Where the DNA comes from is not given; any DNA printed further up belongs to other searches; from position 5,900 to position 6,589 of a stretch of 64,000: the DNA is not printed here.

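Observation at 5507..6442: Partner gene: a CxCC-less P-loop domain fused to a DUF1980/YcgQ-type TCCxDD domain, with no membrane partner nearby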

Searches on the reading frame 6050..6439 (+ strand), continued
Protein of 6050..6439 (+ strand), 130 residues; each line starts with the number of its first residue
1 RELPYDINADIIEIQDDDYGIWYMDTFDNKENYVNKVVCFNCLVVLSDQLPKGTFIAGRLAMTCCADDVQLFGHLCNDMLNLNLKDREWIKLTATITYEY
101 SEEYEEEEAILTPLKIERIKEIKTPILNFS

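Call 64: find_homologous_proteins(query=L085:5425-6384:+, max_evalue=0.00001)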
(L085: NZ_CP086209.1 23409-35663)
Query L085:5425-6384:+ (320 aa): 133 proteins with E <= 0.00001 among 1401 candidates; the best 120 are listed.
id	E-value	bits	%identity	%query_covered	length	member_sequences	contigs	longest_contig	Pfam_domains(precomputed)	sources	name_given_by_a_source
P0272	2.3e-194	663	93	100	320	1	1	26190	PF21537.3,PF09323.16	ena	-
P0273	5.7e-194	662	92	100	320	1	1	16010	PF21537.3,PF09323.16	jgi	-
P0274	5.8e-194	662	93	100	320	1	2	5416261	PF21537.3,PF09323.16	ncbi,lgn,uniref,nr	ncbi:TIGR03943 family putative permease subunit [Priestia megaterium]|uniref:TIGR03943 family putati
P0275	5.9e-194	662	93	100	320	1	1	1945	PF21537.3,PF09323.16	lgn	-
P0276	2.1e-193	660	92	100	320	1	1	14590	PF21537.3,PF09323.16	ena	-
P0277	1.0e-192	658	92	100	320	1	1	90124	PF21537.3,PF09323.16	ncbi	ncbi:TIGR03943 family putative permease subunit [Priestia megaterium]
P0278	2.4e-192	656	92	100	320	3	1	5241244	PF21537.3,PF09323.16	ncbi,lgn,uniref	ncbi:TIGR03943 family putative permease subunit [Priestia megaterium]|uniref:TIGR03943 family putati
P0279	3.8e-191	652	90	100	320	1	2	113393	PF21537.3,PF09323.16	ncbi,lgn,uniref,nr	ncbi:TIGR03943 family putative permease subunit [Priestia megaterium]|uniref:TIGR03943 family putati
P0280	4.6e-191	652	92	100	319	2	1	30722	PF21537.3,PF09323.16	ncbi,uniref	ncbi:TIGR03943 family putative permease subunit [Priestia megaterium]|uniref:TIGR03943 family putati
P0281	9.1e-191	651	90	100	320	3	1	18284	PF21537.3,PF09323.16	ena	-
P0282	1.5e-190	650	90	100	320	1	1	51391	PF21537.3,PF09323.16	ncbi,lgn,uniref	ncbi:TIGR03943 family putative permease subunit [Priestia aryabhattai]|uniref:TIGR03943 family putat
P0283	2.2e-190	650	90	100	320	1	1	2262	PF21537.3,PF09323.16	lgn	-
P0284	3.5e-190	649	89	100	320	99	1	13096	PF21537.3,PF09323.16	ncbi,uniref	ncbi:TIGR03943 family putative permease subunit [Priestia megaterium]|uniref:TIGR03943 family putati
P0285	5.4e-190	649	90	100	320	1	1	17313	PF21537.3,PF09323.16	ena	-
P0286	9.6e-190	648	90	100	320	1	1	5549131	PF21537.3,PF09323.16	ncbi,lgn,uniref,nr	ncbi:TIGR03943 family putative permease subunit [Priestia megaterium]|uniref:TIGR03943 family putati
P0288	1.1e-187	641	88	100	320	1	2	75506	PF21537.3,PF09323.16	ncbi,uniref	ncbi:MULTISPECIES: TIGR03943 family putative permease subunit [unclassified Priestia]|uniref:TIGR039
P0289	1.5e-187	641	88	100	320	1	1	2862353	PF21537.3,PF09323.16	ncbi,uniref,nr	ncbi:TIGR03943 family putative permease subunit [Priestia aryabhattai]|uniref:TIGR03943 family putat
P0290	3.0e-187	640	88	100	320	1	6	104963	PF21537.3,PF09323.16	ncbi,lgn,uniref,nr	ncbi:TIGR03943 family protein [Priestia megaterium]|uniref:TIGR03943 family putative permease subuni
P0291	5.1e-187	639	88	100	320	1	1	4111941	PF21537.3,PF09323.16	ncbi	ncbi:TIGR03943 family putative permease subunit [Priestia megaterium]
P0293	1.8e-186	637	87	100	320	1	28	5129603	PF21537.3,PF09323.16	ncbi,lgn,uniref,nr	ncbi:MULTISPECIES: TIGR03943 family putative permease subunit [Priestia]|uniref:TIGR03943 family pro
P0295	2.5e-186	637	87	100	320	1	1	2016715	PF21537.3,PF09323.16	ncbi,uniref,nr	ncbi:TIGR03943 family putative permease subunit [Priestia megaterium]|uniref:TIGR03943 family putati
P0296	3.8e-186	636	88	100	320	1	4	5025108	PF21537.3,PF09323.16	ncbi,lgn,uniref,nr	ncbi:TIGR03943 family putative permease subunit [Priestia megaterium]|uniref:TIGR03943 family putati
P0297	5.7e-186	635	88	100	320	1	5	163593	PF21537.3,PF09323.16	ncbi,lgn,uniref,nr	ncbi:TIGR03943 family protein [Priestia aryabhattai]|uniref:TIGR03943 family putative permease subun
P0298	9.6e-186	635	88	100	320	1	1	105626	PF21537.3,PF09323.16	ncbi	ncbi:TIGR03943 family putative permease subunit [Priestia aryabhattai]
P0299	1.0e-185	635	87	100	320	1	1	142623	PF21537.3,PF09323.16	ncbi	ncbi:TIGR03943 family putative permease subunit [Priestia aryabhattai]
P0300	1.3e-185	634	87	100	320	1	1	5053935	PF21537.3,PF09323.16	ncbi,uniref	ncbi:TIGR03943 family protein [Priestia aryabhattai]|uniref:TIGR03943 family putative permease subun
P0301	1.5e-185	634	88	100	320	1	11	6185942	PF21537.3,PF09323.16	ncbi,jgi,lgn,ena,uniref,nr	ncbi:TIGR03943 family protein [Priestia megaterium]|uniref:TIGR03943 family putative permease subuni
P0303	1.6e-185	634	88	100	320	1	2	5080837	PF21537.3,PF09323.16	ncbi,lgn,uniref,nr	ncbi:TIGR03943 family putative permease subunit [Priestia megaterium]|uniref:TIGR03943 family putati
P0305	7.5e-185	632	87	100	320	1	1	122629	PF21537.3,PF09323.16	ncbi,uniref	ncbi:TIGR03943 family putative permease subunit [Priestia megaterium]|uniref:TIGR03943 family putati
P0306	8.6e-185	631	88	100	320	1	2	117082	PF21537.3,PF09323.16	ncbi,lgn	ncbi:TIGR03943 family putative permease subunit [Priestia sp. D51]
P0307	1.2e-184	631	87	100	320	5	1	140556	PF21537.3,PF09323.16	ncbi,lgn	ncbi:TIGR03943 family protein [Priestia megaterium]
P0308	1.7e-184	631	88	100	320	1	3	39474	PF21537.3,PF09323.16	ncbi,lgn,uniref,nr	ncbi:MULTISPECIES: TIGR03943 family putative permease subunit [Priestia]|uniref:TIGR03943 family put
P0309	8.9e-183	625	87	100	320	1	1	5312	PF21537.3,PF09323.16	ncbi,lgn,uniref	ncbi:TIGR03943 family putative permease subunit [Priestia megaterium]|uniref:TIGR03943 family putati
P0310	2.1e-182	624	87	100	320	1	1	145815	PF21537.3,PF09323.16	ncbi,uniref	ncbi:TIGR03943 family putative permease subunit (plasmid) [Priestia megaterium]|uniref:TIGR03943 fam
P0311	2.9e-182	623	87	100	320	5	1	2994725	PF21537.3,PF09323.16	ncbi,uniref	ncbi:TIGR03943 family putative permease subunit [Priestia megaterium]|uniref:TIGR03943 family putati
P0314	1.2e-180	618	84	100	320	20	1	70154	PF21537.3,PF09323.16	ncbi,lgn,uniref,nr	ncbi:TIGR03943 family putative permease subunit [Priestia megaterium]|uniref:TIGR03943 family putati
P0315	4.7e-180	616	85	100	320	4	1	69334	PF21537.3,PF09323.16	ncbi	ncbi:TIGR03943 family putative permease subunit [Priestia megaterium]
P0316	8.0e-180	615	86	100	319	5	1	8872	PF21537.3,PF09323.16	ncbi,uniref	ncbi:TIGR03943 family protein [Priestia aryabhattai]|uniref:TIGR03943 family putative permease subun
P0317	1.0e-179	615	86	100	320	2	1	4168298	PF21537.3,PF09323.16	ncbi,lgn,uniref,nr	ncbi:TIGR03943 family protein [Priestia megaterium]|uniref:TIGR03943 family putative permease subuni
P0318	3.1e-179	613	85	100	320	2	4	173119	PF21537.3,PF09323.16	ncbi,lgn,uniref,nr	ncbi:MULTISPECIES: TIGR03943 family putative permease subunit [Priestia]|uniref:TIGR03943 family put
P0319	4.9e-179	613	84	100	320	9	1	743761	PF21537.3,PF09323.16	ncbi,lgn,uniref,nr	ncbi:TIGR03943 family putative permease subunit [Priestia megaterium]|uniref:TIGR03943 family putati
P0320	2.1e-162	558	83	93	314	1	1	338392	PF21537.3,PF09323.16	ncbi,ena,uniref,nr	ncbi:TIGR03943 family putative permease subunit [Priestia megaterium]|uniref:TIGR03943 family putati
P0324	8.5e-133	461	87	74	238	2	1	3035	PF21537.3,PF09323.16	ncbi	ncbi:TIGR03943 family protein, partial [Priestia megaterium]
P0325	1.2e-126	441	60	100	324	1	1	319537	PF21537.3,PF09323.16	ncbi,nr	ncbi:TIGR03943 family protein [Priestia megaterium]|nr:TIGR03943 family protein [Priestia megaterium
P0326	5.5e-115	402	55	100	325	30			PF21537.3,PF09323.16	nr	nr:TIGR03943 family protein [Priestia flexa] WEZ07996.1 TIGR03943 family protein [Priestia flexa]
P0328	1.5e-113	398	54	98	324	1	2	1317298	PF21537.3,PF09323.16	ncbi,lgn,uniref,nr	ncbi:TIGR03943 family putative permease subunit [Metabacillus iocasae]|uniref:Repeat protein (TIGR03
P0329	2.0e-111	391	53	98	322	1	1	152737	PF21537.3,PF09323.16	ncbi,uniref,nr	ncbi:TIGR03943 family protein [Bacillus sp. CGMCC 1.16541]|uniref:TIGR03943 family putative permease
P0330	9.3e-100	352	49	99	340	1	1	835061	PF21537.3,PF09323.16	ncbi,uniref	ncbi:TIGR03943 family putative permease subunit [Bacillus songklensis]|uniref:TIGR03943 family putat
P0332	6.2e-93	330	47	99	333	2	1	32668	PF21537.3,PF09323.16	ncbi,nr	ncbi:MAG TPA: TIGR03943 family protein [Bacillus sp. (in: firmicutes)]|nr:TIGR03943 family protein [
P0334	1.1e-89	319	49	96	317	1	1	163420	PF21537.3,PF09323.16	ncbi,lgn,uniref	ncbi:TIGR03943 family putative permease subunit [Bacillus sp. DJP31]|uniref:TIGR03943 family putativ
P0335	3.3e-88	314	45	97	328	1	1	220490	PF21537.3,PF09323.16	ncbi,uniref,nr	ncbi:TIGR03943 family putative permease subunit [Metabacillus arenae]|uniref:TIGR03943 family protei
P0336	2.2e-82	295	45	97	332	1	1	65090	PF21537.3,PF09323.16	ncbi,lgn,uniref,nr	ncbi:TIGR03943 family putative permease subunit [Sutcliffiella rhizosphaerae]|uniref:Two-component m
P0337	3.8e-81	291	45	95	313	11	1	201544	PF21537.3,PF09323.16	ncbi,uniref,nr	ncbi:TIGR03943 family protein [Bacillus sp. AFS040349]|uniref:TIGR03943 family putative permease sub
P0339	5.3e-80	287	46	95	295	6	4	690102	PF21537.3,PF09323.16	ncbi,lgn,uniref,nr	ncbi:TIGR03943 family protein [Metabacillus fastidiosus]|uniref:TIGR03943 family protein n=1 Tax=Met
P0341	9.1e-79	283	42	97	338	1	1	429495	PF21537.3,PF09323.16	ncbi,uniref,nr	ncbi:TIGR03943 family putative permease subunit [Lederbergia citri]|uniref:TIGR03943 family protein 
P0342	1.3e-78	283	45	97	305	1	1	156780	PF21537.3,PF09323.16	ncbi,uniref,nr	ncbi:TIGR03943 family putative permease subunit [Metabacillus malikii]|uniref:Membrane protein n=1 T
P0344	1.3e-77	279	41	97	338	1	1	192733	PF21537.3,PF09323.16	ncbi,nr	ncbi:TIGR03943 family protein [Bacillus sp. IITD106]|nr:TIGR03943 family protein [Bacillus sp. IITD1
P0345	1.3e-77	279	45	95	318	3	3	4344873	PF21537.3,PF09323.16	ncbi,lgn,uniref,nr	ncbi:TIGR03943 family putative permease subunit [Bacillus weihaiensis]|uniref:TIGR03943 family prote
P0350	1.8e-75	272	42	96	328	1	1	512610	PF21537.3,PF09323.16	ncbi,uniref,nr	ncbi:TIGR03943 family protein [Bacillus sp. FJAT-49711]|uniref:TIGR03943 family putative permease su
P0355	8.4e-73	264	42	97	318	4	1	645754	PF21537.3,PF09323.16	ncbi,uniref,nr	ncbi:TIGR03943 family putative permease subunit [Bacillus kexueae]|uniref:TIGR03943 family putative 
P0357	1.9e-72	263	41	95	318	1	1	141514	PF21537.3,PF09323.16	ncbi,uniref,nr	ncbi:TIGR03943 family protein [Bacillus sp. FJAT-47783]|uniref:TIGR03943 family putative permease su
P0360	1.2e-69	253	41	97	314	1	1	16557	PF21537.3,PF09323.16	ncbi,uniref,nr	ncbi:TIGR03943 family putative permease subunit [Psychrobacillus soli]|uniref:TIGR03943 family prote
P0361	7.8e-69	251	42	97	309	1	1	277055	PF21537.3,PF09323.16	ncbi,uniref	ncbi:TIGR03943 family putative permease subunit [Psychrobacillus sp. NPDC093180]|uniref:TIGR03943 fa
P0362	1.3e-68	250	42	96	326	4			PF21537.3,PF09323.16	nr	nr:TIGR03943 family protein [Bacillus sp. JCM 19034]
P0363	3.5e-67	245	40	97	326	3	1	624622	PF21537.3,PF09323.16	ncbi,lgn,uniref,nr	ncbi:permease [Bacillus sp. J14TS2]|uniref:TIGR03943 family putative permease subunit n=1 Tax=Bacill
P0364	5.6e-67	245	40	97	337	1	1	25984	PF21537.3,PF09323.16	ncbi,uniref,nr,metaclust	ncbi:TIGR03943 family putative permease subunit [Ectobacillus panaciterrae]|uniref:TIGR03943 family 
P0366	1.5e-65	240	39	96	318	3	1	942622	PF21537.3,PF09323.16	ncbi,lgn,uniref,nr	ncbi:TIGR03943 family protein [Anaerobacillus arseniciselenatis]|uniref:TIGR03943 family protein n=1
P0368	3.4e-64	235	41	96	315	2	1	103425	PF21537.3,PF09323.16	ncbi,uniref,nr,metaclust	ncbi:TIGR03943 family putative permease subunit [Caldalkalibacillus mannanilyticus]|uniref:TIGR03943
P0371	8.2e-62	228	39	95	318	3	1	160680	PF21537.3,PF09323.16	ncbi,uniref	ncbi:TIGR03943 family protein [Halalkalibacter sp. AB-rgal2]|uniref:TIGR03943 family putative permea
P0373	1.4e-61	227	41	95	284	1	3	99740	PF21537.3,PF09323.16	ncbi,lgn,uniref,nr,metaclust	ncbi:TIGR03943 family putative permease subunit [Ectobacillus panaciterrae]|uniref:TIGR03943 family 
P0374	2.0e-61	226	36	94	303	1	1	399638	PF21537.3,PF09323.16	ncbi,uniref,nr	ncbi:TIGR03943 family protein [Halobacillus sp. A5]|uniref:TIGR03943 family putative permease subuni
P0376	1.8e-60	223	36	96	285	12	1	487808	PF21537.3,PF09323.16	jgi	jgi:putative membrane protein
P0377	7.4e-59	218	37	94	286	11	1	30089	PF21537.3,PF09323.16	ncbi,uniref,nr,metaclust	ncbi:hypothetical protein KN10_2638 [Anoxybacillus flavithermus NBRC 109594]|uniref:TIGR03943 family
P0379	6.9e-58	215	37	95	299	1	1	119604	PF21537.3,PF09323.16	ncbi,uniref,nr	ncbi:TIGR03943 family putative permease subunit [Rossellomorea sp. YZS02]|uniref:TIGR03943 family pu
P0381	2.1e-57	213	37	93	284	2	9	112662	PF21537.3,PF09323.16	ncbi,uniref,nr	ncbi:TIGR03943 family protein [Anoxybacillus sp. LAT_35]|uniref:TIGR03943 family putative permease s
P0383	8.7e-57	211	37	93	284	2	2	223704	PF21537.3,PF09323.16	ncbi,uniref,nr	ncbi:TIGR03943 family putative permease subunit [Anoxybacillus ayderensis]|uniref:TIGR03943 family p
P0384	9.0e-57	211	34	97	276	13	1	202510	PF21537.3,PF09323.16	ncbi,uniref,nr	ncbi:TIGR03943 family putative permease subunit [Heyndrickxia oleronia]|uniref:TIGR03943 family puta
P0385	1.2e-54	204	36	93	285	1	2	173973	PF21537.3,PF09323.16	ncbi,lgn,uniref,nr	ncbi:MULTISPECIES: TIGR03943 family putative permease subunit [Anoxybacillus]|uniref:Putative repeat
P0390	4.9e-22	97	27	72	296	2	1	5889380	PF21537.3,PF09323.16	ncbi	-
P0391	6.1e-19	87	25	95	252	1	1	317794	PF21537.3,PF09323.16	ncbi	-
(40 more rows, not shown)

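Call 65: find_encoding_contigs(protein=P0345, flank=6000, max_places=1)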
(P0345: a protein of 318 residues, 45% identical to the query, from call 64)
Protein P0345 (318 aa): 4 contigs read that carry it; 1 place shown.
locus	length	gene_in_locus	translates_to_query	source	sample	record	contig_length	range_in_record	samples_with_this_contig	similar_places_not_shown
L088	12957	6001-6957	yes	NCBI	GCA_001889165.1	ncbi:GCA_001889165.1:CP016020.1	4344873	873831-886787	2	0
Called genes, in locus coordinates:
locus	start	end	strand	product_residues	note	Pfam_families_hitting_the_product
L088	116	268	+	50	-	PF13751:DDE_Tnp_1_6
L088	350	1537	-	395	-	PF01297:ZnuA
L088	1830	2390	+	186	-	PF00484:Pro_CA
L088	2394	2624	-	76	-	PF01809:YidD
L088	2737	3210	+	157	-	PF02664:LuxS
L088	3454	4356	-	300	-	PF02649:GCHY-1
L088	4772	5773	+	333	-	PF03773:ArsP_1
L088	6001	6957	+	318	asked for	PF09323:DUF1980, PF21537:DUF1980_C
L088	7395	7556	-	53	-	PF28013:YtzI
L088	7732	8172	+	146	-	PF00210:Ferritin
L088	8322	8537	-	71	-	PF19651:DUF6154 (weak)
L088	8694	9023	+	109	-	-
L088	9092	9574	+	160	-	PF00293:NUDIX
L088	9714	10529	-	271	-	PF00528:BPD_transp_1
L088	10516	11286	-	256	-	PF00005:ABC_tran, PF13304:AAA_21 (faint)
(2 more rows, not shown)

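Call 66: find_encoding_contigs(protein=P0366, flank=6000, max_places=1)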
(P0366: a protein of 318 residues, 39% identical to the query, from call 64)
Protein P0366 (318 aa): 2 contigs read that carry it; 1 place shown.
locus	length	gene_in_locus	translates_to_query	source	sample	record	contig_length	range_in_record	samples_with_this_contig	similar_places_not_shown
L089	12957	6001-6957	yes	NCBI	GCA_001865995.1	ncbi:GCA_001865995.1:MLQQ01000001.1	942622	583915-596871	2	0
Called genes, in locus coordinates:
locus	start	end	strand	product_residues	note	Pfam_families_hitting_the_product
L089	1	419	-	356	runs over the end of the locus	PF12982:DUF3866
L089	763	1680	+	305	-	PF00248:Aldo_ket_red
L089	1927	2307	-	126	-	PF02537:CRCB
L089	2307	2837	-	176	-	PF02537:CRCB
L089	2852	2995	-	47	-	-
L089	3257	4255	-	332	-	PF02492:cobW, PF03193:RsgA_GTPase (faint), PF07683:CobW_C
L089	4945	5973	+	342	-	PF03773:ArsP_1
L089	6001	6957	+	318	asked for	PF09323:DUF1980, PF21537:DUF1980_C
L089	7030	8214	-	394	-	PF00291:PALP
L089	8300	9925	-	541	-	PF00682:HMGL-like, PF22617:HCS_D2, PF08502:LeuA_dimer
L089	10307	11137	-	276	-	PF03123:CAT_RBD, PF00874:PRD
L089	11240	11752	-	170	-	PF00358:PTS_EIIA_1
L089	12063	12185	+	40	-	-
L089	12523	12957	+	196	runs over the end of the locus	PF00156:Pribosyltran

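Call 67: find_encoding_contigs(protein=P0390, flank=6000, max_places=1)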
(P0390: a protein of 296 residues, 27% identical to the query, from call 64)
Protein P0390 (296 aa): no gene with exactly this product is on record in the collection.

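Call 68: find_encoding_contigs(protein=P0384, flank=6000, max_places=1)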
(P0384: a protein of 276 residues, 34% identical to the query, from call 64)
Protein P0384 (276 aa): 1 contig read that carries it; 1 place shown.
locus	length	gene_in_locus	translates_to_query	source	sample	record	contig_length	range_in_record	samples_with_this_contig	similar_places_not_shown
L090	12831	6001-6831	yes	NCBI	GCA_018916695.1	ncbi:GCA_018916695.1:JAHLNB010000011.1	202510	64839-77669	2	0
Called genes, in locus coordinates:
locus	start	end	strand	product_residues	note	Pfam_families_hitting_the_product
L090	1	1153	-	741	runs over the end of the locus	PF03176:MMPL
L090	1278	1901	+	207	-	PF00440:TetR_N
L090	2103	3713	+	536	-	PF01645:Glu_synthase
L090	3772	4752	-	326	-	PF02492:cobW, PF07683:CobW_C (weak)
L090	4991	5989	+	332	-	PF03773:ArsP_1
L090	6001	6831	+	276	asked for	PF09323:DUF1980, PF21537:DUF1980_C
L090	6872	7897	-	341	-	PF01297:ZnuA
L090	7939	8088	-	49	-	PF00471:Ribosomal_L33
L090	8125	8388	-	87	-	PF00253:Ribosomal_S14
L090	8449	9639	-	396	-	PF02492:cobW, PF07683:CobW_C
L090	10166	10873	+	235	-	PF13739:PdaC, PF11738:DUF3298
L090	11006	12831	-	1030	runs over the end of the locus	PF02837:Glyco_hydro_2_N, PF22666:Glyco_hydro_2_N2, PF00703:Glyco_hydro_2, PF02836:Glyco_hydro_2_C, PF16353:LacZ_4, PF02929:Bgal_small_N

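Call 71: find_encoding_contigs(protein=P0328, flank=6000, max_places=1)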
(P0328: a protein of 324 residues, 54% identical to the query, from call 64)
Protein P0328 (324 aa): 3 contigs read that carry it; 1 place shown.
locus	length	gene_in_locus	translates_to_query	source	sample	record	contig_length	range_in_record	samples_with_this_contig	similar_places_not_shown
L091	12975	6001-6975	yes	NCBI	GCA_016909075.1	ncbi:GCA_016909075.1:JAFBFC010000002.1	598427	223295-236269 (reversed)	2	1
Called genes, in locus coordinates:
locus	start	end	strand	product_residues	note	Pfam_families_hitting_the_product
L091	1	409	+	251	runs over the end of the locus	PF02682:CT_C_D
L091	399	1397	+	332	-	PF02626:CT_A_B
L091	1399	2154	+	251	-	PF03746:LamB_YcsF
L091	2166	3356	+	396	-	PF01566:Nramp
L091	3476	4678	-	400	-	PF05684:DUF819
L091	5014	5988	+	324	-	PF03773:ArsP_1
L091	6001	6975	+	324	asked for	PF09323:DUF1980, PF21537:DUF1980_C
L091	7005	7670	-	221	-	PF03006:HlyIII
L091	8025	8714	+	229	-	PF07799:DUF1643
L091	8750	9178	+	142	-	-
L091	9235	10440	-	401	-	PF27482:Beta-prop_YycP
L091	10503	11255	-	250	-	PF05708:Peptidase_C92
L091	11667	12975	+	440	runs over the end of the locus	PF07969:Amidohydro_3 (weak), PF01979:Amidohydro_1, PF07969:Amidohydro_3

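Call 72: find_encoding_contigs(protein=P0376, flank=6000, max_places=1)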
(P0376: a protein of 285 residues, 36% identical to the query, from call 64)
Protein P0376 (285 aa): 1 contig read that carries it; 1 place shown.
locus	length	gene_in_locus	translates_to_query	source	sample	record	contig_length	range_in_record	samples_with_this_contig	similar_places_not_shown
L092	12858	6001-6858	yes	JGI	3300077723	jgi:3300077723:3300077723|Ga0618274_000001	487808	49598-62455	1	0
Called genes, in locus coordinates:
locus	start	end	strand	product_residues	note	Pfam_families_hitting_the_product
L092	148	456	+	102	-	PF00253:Ribosomal_S14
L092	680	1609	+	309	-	PF01297:ZnuA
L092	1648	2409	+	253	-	PF00005:ABC_tran, PF13304:AAA_21 (weak)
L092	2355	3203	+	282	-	PF00950:ABC-3, PF01032:FecCD (weak)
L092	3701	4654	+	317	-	PF02492:cobW, PF07683:CobW_C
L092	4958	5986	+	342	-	PF03773:ArsP_1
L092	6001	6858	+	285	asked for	PF09323:DUF1980, PF21537:DUF1980_C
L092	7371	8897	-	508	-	PF00474:SSF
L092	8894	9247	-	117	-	PF04341:DUF485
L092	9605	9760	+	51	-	PF07561:DUF1540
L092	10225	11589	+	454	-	PF00202:Aminotran_3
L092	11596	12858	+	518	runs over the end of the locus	PF00282:Pyridoxal_deC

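Call 73: find_encoding_contigs(protein=P0391, flank=6000, max_places=1)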
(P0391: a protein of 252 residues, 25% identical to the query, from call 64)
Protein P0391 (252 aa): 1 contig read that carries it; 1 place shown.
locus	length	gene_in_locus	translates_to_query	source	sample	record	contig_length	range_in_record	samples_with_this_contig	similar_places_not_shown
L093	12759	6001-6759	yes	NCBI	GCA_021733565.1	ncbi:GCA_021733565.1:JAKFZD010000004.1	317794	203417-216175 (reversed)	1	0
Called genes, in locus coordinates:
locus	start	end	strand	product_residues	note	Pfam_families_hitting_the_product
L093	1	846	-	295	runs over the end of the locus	PF00781:DAGK_cat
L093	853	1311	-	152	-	PF04519:Bactofilin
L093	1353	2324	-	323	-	PF00395:SLH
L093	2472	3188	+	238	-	-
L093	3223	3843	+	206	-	PF01728:FtsJ, PF13847:Methyltransf_31 (weak)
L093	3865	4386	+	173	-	-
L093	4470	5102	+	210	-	PF00081:Sod_Fe_N, PF02777:Sod_Fe_C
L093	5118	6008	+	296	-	PF03773:ArsP_1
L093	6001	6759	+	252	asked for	PF09323:DUF1980, PF21537:DUF1980_C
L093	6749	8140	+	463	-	PF07676:PD40 (faint), PF26549:Tricorn_N (faint), PF26550:Tricorn_2nd (faint)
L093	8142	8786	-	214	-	PF00702:Hydrolase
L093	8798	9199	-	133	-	PF01641:SelR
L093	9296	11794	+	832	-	PF00690:Cation_ATPase_N, PF00122:E1-E2_ATPase, PF00702:Hydrolase, PF13246:Cation_ATPase, PF00689:Cation_ATPase_C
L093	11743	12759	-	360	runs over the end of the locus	PF06224:AlkZ-like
